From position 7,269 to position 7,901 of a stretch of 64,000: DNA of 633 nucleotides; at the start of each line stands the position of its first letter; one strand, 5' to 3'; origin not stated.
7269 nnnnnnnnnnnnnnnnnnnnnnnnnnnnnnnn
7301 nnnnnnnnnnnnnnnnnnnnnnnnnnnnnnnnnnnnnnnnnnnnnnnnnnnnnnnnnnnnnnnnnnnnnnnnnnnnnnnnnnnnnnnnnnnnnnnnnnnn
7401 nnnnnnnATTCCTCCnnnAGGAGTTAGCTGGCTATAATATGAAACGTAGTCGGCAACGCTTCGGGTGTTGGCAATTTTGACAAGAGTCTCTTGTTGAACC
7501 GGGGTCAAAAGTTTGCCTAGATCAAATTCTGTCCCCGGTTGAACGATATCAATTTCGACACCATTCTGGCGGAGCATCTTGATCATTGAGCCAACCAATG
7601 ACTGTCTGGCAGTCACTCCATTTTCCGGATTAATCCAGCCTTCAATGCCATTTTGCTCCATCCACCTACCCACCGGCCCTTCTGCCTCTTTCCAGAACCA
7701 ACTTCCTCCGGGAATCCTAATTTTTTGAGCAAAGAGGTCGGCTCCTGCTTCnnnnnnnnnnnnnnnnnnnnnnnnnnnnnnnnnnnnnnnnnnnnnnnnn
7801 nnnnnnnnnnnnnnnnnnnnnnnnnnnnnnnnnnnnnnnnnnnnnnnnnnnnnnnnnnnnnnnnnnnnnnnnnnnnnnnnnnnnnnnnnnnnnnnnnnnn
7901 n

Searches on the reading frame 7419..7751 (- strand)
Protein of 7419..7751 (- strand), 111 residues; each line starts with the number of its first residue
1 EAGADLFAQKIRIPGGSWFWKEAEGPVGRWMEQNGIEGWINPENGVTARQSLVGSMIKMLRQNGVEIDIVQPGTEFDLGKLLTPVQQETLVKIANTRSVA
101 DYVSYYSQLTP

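Call 21: search_protein_representatives(alignment_id=A2)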
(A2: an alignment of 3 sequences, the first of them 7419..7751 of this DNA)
Query: 3 sequences, 112 profile positions. Proteins with E-value up to 0.001 (for the whole library): 36; up to 1e-10: 11; up to 1e-30: 4. The best 36 are listed.
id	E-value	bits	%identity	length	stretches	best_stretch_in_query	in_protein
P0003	7.0e-48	177.3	-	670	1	3-110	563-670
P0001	3.4e-47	175.1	-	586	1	2-112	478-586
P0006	1.3e-39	150.7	-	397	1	1-112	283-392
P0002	2.4e-33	130.5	-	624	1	2-104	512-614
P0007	7.7e-25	103.1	-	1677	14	31-84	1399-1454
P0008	2.2e-15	72.7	-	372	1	8-102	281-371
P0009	3.9e-14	68.6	-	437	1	6-107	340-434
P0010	1.5e-12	63.6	-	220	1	8-102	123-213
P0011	4.6e-12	62.0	-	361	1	8-101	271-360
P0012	5.2e-12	61.8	-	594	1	8-104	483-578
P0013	7.2e-12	61.3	-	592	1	13-105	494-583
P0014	2.0e-10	56.7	-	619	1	4-104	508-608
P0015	2.4e-10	56.4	-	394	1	3-103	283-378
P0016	5.4e-10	55.3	-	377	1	4-104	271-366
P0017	1.1e-09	54.3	-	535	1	3-104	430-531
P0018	8.4e-09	51.5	-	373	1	4-103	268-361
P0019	6.0e-08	48.7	-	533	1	10-103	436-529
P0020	7.6e-08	48.4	-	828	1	3-103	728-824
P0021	1.5e-07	47.4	-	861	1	17-103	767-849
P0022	2.0e-07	47.0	-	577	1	4-103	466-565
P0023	2.2e-07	46.9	-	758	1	10-104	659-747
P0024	2.9e-07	46.5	-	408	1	10-103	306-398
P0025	2.4e-06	43.5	-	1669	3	37-106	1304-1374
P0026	2.6e-06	43.4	-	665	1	34-104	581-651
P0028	3.6e-06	43.0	-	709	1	8-104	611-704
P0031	1.2e-05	41.3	-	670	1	36-108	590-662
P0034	1.2e-04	38.1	-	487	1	36-103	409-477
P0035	3.5e-04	36.6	-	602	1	2-103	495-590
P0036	4.7e-04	36.2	-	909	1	5-102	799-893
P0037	7.0e-04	35.6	-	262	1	11-109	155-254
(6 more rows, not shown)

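Call 44: find_related_loci(query=A5, collection=genome_contigs, flank=7000)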
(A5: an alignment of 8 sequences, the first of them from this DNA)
Query A5 (106 aa) in genome_contigs; peptide patterns used: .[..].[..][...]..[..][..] (x = any residue, [..] = any of these).
45 stretches matched a pattern; 1 encode a relative of the query (tblastn E <= 1e-3); 1 distinct loci.
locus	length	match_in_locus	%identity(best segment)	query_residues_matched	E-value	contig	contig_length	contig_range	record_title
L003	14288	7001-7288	34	1-97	6e-11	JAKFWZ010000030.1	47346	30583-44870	MAG: Candidatus Daviesbacteria bacterium isolate ND2_Bin_11 ND2_0000056, whole genome shotgun sequence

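Call 46: search_protein_families(library=pfam, proteins=[L003:7377-7730:+, L003:3498-5381:+, L003:7788-13049:+, L003:5384-7339:+], max_evalue=0.1)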
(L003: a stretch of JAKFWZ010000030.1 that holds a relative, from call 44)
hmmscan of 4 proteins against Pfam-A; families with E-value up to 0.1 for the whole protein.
L003:7377-7730:+ (117 aa): 0 families

L003:3498-5381:+ (627 aa): 1 family
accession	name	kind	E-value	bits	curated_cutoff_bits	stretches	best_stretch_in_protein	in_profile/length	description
PF14069.11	SpoVIF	-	0.09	12.9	27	0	504-551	15-60/72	Stage VI sporulation protein F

L003:7788-13049:+ (1753 aa): 0 families

L003:5384-7339:+ (651 aa): 0 families

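Call 48: find_related_loci(query=A5, collection=metagenome_contigs, flank=6000)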
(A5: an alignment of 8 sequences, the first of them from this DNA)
Query A5 (106 aa) in metagenome_contigs; peptide patterns used: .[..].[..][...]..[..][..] (x = any residue, [..] = any of these).
48 stretches matched a pattern; 1 encode a relative of the query (tblastn E <= 1e-3); 1 distinct loci.
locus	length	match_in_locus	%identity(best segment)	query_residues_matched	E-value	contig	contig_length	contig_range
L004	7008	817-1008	29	34-98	2e-6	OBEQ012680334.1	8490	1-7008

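Call 49: find_encoding_contigs(protein=P0013, flank=6000, max_places=3)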
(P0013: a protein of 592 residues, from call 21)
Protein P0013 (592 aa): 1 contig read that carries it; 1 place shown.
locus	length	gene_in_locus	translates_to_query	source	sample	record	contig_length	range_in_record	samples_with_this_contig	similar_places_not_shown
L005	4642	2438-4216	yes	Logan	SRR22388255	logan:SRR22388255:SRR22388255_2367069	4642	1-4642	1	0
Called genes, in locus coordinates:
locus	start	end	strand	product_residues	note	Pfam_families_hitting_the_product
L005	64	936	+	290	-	PF00498:FHA (weak)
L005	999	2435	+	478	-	-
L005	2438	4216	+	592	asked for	-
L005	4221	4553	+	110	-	-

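Call 53: find_encoding_contigs(protein=P0014, flank=8000, max_places=3)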
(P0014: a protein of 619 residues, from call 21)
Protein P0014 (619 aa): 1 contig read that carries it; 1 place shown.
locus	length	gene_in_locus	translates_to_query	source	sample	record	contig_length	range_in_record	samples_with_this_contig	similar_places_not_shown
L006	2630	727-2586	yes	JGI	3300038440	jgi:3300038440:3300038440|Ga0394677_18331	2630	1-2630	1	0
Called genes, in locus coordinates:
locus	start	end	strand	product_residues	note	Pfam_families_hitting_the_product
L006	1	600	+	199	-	?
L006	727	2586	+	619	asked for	-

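Call 54: find_encoding_contigs(protein=P0020, flank=8000, max_places=3)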
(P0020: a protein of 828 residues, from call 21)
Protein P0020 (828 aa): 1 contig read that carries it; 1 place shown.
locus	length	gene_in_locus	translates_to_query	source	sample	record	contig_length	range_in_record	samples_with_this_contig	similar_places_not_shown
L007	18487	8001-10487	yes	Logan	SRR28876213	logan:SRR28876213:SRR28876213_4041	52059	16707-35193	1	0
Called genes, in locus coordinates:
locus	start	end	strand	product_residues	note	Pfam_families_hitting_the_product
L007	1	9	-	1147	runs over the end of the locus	-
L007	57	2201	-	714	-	PF03135:CagE_TrbE_VirB (faint), PF12846:AAA_10, PF19044:P-loop_TraG, PF01935:DUF87 (weak)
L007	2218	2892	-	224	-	PF26593:TraC-like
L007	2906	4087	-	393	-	PF12666:PrgI, PF13620:CarboxypepD_reg (weak), PF22902:NOMO1-like_9th (faint)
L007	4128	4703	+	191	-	PF01467:CTP_transf_like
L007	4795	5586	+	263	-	PF02540:NAD_synthase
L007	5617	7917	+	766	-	PF00481:PP2C (weak), PF13672:PP2C_2, PF07228:SpoIIE (faint)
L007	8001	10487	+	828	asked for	-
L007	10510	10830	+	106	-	-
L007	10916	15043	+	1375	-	-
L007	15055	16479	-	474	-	-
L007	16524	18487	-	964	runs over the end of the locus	-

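Call 55: find_encoding_contigs(protein=P0009, flank=8000, max_places=3)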
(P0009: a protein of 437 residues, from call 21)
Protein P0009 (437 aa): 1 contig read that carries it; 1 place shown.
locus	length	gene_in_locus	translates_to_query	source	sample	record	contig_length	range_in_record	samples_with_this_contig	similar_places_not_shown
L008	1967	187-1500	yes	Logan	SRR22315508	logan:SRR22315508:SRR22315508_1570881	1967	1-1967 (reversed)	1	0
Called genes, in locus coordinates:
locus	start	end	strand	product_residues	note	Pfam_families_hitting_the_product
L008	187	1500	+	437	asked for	-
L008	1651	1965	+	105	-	?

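Call 56: find_encoding_contigs(protein=P0018, flank=8000, max_places=3)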
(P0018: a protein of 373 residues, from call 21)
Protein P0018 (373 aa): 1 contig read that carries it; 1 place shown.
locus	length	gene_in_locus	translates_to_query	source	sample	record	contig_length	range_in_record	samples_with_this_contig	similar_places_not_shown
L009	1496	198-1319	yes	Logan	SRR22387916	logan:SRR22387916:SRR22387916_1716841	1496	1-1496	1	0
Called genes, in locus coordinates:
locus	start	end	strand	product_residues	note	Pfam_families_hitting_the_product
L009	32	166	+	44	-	-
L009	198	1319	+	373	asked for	-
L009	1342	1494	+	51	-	?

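Call 68: search_protein_families(library=pfam, proteins=[P0034, P0028, P0031, P0025, P0037], max_evalue=0.05)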
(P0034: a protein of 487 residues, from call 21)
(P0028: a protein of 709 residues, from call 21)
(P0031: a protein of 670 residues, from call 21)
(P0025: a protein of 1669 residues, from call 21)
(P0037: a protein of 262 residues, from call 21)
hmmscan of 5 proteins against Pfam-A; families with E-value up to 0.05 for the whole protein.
P0034 (487 aa): 2 families
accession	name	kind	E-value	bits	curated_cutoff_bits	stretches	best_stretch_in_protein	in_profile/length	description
PF01476.26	LysM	-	0.0023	18.3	20.9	0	392-402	2-12/43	LysM domain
PF23975.1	DUF7301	-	0.0077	16.8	27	1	100-132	24-56/65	Family of unknown function (DUF7301)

P0028 (709 aa): 0 families

P0031 (670 aa): 2 families
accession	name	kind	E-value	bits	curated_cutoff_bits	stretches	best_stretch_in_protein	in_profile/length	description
PF13851.11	GAS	-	0.019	14.8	32.3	0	104-196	37-131/200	Growth-arrest specific micro-tubule binding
PF24554.1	DUF7603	-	0.042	15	27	0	104-180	16-92/110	Domain of unknown function (DUF7603)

P0025 (1669 aa): 0 families

P0037 (262 aa): 0 families

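Call 69: search_protein_families(library=pfam, proteins=[L004:1033-1347:+, L003:7377-7730:+, L005:4221-4553:+, L007:10510-10830:+], max_evalue=10)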
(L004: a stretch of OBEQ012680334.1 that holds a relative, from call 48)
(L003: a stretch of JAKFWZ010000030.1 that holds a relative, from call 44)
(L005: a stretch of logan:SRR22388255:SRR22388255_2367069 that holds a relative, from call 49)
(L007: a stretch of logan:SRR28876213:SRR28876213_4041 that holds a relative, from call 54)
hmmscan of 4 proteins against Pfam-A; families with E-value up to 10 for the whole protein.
L004:1033-1347:+ (104 aa): 2 families
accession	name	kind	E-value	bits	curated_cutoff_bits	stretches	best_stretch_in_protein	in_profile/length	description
PF01468.23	GA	-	0.0092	16.6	24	1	43-72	17-46/55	GA module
PF17363.7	DUF5388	-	0.6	11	26.1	1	38-60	35-57/64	Family of unknown function (DUF5388)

L003:7377-7730:+ (117 aa): 1 family
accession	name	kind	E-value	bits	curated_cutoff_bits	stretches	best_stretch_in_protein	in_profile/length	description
PF12826.13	HHH_2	-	0.14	12.8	27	1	50-74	26-50/64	Helix-hairpin-helix motif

L005:4221-4553:+ (110 aa): 1 family
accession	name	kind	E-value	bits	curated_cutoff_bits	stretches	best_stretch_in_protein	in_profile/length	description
PF03962.21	Mnd1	-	0.035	14.8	23.5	1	13-59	7-53/60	Mnd1 HTH domain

L007:10510-10830:+ (106 aa): 4 families
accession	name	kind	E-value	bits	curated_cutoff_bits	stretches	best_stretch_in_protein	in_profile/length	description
PF21148.3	NSUN5_fdxn-like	-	0.0046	17.8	24.5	1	3-41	12-50/78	NOL1/NOP2/Sun domain family member 5, ferredoxin-like domain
PF07308.18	DUF1456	-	0.043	14.5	27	1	44-94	13-63/68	Protein of unknown function (DUF1456)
PF20840.3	DUF5382_N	-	0.073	13.8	27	1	35-100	9-72/132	Family of unknown function (DUF5382) N-terminal domain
PF24074.1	DUF7366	-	0.079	13.6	27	1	23-51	29-60/78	Domain of unknown function (DUF7366)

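Call 74: find_encoding_contigs(protein=P0021, flank=8000, max_places=2)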
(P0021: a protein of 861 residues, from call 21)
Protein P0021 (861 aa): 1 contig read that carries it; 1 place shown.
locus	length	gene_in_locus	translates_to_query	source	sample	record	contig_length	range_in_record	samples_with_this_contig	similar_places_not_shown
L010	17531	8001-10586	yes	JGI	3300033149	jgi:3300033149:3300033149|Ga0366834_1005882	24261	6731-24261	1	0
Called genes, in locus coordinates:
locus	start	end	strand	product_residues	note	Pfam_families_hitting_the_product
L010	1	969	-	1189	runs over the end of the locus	-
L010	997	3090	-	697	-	PF03135:CagE_TrbE_VirB (faint), PF01935:DUF87 (weak), PF12846:AAA_10, PF19044:P-loop_TraG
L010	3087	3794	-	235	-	PF26593:TraC-like (weak)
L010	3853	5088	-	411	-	PF12666:PrgI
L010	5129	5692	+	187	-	PF01467:CTP_transf_like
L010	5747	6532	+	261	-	PF02540:NAD_synthase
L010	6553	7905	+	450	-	PF00481:PP2C (faint), PF13672:PP2C_2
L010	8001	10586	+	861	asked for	-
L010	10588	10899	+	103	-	-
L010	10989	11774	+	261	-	-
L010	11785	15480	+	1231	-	-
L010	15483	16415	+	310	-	-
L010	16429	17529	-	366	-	?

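Call 75: find_encoding_contigs(protein=P0022, flank=8000, max_places=2)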
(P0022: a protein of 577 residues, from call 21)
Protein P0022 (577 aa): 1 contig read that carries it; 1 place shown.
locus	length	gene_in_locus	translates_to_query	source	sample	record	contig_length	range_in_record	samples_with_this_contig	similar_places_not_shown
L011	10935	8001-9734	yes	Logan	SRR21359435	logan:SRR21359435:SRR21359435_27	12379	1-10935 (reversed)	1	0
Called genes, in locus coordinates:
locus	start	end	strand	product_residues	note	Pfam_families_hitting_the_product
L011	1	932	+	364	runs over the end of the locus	PF04551:GcpE, PF26540:GcpE_C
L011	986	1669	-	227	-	PF01255:Prenyltransf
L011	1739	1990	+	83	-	PF04014:MazE_antitoxin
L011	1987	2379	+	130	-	PF01850:PIN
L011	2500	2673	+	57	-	-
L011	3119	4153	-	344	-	PF18895:T4SS_pilin (weak)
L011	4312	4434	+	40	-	-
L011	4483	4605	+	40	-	-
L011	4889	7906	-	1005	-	-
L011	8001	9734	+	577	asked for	-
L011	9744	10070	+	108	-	-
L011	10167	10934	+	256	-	?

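Call 76: find_encoding_contigs(protein=P0035, flank=8000, max_places=2)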
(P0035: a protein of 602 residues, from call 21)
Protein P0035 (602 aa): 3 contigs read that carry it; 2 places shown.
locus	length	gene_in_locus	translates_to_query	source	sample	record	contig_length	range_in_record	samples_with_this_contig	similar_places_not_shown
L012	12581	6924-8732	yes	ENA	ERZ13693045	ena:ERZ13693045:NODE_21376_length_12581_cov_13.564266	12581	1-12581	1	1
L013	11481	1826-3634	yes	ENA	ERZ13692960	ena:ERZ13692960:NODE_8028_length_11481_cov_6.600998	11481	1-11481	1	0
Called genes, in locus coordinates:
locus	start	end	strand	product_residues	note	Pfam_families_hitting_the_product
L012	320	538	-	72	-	-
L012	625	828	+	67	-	-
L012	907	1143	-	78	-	-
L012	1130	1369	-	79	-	-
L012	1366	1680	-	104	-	-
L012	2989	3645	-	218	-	PF04203:Sortase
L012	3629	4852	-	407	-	PF11999:Ice_binding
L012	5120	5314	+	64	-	-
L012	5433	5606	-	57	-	-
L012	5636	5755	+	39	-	-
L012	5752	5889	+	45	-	-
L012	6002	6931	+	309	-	-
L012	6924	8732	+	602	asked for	-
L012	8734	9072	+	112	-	-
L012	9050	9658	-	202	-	-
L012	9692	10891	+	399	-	PF13173:AAA_14, PF13401:AAA_22 (faint), PF13635:DUF4143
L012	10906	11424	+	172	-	-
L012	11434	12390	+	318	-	-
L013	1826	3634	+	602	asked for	-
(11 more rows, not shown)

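Call 77: find_encoding_contigs(protein=P0017, flank=8000, max_places=2)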
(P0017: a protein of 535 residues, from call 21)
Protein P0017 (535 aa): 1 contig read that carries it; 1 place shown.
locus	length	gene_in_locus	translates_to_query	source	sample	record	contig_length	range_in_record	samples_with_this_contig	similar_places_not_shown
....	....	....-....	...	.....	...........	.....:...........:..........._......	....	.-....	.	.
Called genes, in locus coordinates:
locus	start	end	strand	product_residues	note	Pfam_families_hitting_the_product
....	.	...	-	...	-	?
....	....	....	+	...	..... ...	-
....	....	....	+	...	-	-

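Call 93: list_cluster_members(proteins=[P0006, P0012, P0015, P0016, P0019, P0023, P0024, P0026, P0028, P0036])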
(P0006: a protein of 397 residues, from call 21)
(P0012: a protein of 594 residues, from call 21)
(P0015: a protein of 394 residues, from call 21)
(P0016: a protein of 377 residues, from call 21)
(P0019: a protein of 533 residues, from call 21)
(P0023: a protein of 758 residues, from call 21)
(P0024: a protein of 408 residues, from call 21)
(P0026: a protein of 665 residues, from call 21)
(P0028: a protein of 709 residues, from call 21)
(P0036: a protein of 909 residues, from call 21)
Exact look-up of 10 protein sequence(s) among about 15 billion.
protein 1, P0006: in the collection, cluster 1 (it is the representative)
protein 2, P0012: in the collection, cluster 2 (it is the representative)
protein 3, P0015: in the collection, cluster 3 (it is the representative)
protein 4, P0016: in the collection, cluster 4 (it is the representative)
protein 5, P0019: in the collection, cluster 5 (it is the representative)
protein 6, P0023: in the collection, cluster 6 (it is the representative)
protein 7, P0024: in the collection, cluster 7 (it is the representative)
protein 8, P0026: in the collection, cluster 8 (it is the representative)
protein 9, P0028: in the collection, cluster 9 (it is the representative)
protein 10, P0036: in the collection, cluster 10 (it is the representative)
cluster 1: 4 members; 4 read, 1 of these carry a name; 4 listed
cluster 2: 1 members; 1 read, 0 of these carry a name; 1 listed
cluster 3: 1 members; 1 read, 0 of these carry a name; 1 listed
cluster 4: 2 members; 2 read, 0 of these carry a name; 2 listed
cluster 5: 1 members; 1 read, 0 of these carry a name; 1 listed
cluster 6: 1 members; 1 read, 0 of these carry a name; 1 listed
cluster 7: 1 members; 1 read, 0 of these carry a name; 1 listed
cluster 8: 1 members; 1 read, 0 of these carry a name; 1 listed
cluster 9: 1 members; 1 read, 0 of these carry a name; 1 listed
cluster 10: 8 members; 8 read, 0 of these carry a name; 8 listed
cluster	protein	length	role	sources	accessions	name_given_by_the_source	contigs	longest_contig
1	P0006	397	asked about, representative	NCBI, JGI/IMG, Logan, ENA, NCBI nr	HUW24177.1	MAG TPA: hypothetical protein VMW04_00955 [Patescibacteria group bacterium] | hypothetical protein [Patescibacteria group bacterium]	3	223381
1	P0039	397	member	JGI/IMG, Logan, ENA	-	-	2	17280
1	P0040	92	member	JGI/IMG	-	-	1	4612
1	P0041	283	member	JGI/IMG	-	-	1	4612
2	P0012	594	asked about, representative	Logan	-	-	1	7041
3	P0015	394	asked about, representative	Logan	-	-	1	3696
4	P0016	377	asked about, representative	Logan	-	-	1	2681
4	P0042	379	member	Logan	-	-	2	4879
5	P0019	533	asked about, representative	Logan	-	-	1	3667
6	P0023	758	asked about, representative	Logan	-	-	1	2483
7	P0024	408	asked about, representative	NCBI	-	-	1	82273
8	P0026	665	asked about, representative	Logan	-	-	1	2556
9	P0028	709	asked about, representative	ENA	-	-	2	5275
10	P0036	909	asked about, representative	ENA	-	-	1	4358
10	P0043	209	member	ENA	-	-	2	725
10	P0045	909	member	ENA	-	-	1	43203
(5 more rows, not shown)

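Call 94: find_encoding_contigs(protein=P0024, flank=8000, max_places=2)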
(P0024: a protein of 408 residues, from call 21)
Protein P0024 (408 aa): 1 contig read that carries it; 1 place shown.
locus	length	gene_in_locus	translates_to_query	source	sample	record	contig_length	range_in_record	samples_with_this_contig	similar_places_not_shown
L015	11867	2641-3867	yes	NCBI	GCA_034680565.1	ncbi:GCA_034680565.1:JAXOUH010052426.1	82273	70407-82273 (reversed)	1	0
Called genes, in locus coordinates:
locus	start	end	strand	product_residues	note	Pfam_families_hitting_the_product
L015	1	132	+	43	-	?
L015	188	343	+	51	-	-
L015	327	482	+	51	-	-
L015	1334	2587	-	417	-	-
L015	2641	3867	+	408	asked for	-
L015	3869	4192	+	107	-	-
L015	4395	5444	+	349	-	PF00575:S1 (weak), PF23459:S1_RRP5 (faint), PF00575:S1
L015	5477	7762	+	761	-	PF11028:TMEM260_N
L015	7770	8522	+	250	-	PF00106:adh_short, PF01370:Epimerase (weak), PF08659:KR (weak), PF13561:adh_short_C2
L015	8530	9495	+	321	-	PF00535:Glycos_transf_2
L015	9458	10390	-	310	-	PF02779:Transket_pyr, PF02780:Transketolase_C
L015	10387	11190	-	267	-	PF00456:Transketolase_N, PF13292:DXP_synthase_N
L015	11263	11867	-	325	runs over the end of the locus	-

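Call 95: find_encoding_contigs(protein=P0045, flank=8000, max_places=2)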
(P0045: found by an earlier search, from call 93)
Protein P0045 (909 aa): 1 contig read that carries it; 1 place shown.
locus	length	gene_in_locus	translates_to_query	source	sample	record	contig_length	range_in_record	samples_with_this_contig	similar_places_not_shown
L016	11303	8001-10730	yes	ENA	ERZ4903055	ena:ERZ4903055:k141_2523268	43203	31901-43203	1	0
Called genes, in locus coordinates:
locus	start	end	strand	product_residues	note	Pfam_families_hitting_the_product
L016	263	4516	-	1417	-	PF00488:MutS_V (weak)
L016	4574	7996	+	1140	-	-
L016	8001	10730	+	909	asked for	-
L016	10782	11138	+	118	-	-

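Call 97: search_dna_similar(query=window:7419-7751:-, collection=phages, mode=protein, max_evalue=0.01, max_rows=10)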
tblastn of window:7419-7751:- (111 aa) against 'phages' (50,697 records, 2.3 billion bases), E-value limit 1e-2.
No match.

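Call 98: search_dna_similar(query=window:7419-7751:-, collection=plasmids, mode=protein, max_evalue=0.01, max_rows=10)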
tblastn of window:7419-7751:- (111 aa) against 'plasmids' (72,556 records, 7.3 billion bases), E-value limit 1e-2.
No match.

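Call 101: search_protein_families(library=pfam, proteins=[L015:5477-7762:+, L012:6002-6931:+], max_evalue=0.1)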
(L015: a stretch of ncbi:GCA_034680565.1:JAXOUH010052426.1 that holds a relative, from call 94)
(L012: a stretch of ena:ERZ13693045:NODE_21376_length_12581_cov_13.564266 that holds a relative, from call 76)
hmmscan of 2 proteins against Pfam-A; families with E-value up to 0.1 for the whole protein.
L015:5477-7762:+ (761 aa): 6 families
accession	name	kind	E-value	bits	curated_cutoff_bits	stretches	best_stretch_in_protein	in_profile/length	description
PF11028.14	TMEM260-like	-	1.5e-15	57.9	24.2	1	33-191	2-174/179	Protein O-mannosyl-transferase TMEM260-like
PF18933.6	PsbP_2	-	0.00012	22.6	27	1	618-670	26-87/184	PsbP-like protein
PF13231.12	PMT_2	-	0.00032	21.4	26.1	1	58-213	11-159/160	Dolichyl-phosphate-mannose-protein mannosyltransferase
PF07719.23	TPR_2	-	0.0091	16.5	27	1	577-606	5-34/34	Tetratricopeptide repeat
PF25062.1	ARM_TT21_N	-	0.039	14.1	40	1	575-626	102-156/222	Tetratricopeptide repeat protein 21 N-terminal ARM repeat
PF13181.12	TPR_8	-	0.079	13.6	25.7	0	583-605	11-33/34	Tetratricopeptide repeat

L012:6002-6931:+ (309 aa): 3 families
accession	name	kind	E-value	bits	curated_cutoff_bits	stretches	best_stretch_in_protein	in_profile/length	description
PF01398.27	JAB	-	0.00031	21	22.5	1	55-140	25-102/117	JAB1/Mov34/MPN/PAD-1 ubiquitin protease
PF14464.11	Prok-JAB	-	0.0016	18.8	25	1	48-136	10-80/114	Prokaryotic homologs of the JAB domain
PF18164.7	GNAT_C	-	0.082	13.2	22.8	0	192-238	9-55/142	GNAT-like C-terminal domain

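Call 108: find_related_loci(query=A5, collection=viral_contigs, flank=5000)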
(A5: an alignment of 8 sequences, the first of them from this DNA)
Query A5 (106 aa) in viral_contigs; peptide patterns used: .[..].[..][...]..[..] (x = any residue, [..] = any of these).
28 stretches matched a pattern, but none encodes a relative of the query by tblastn (E <= 1e-3).
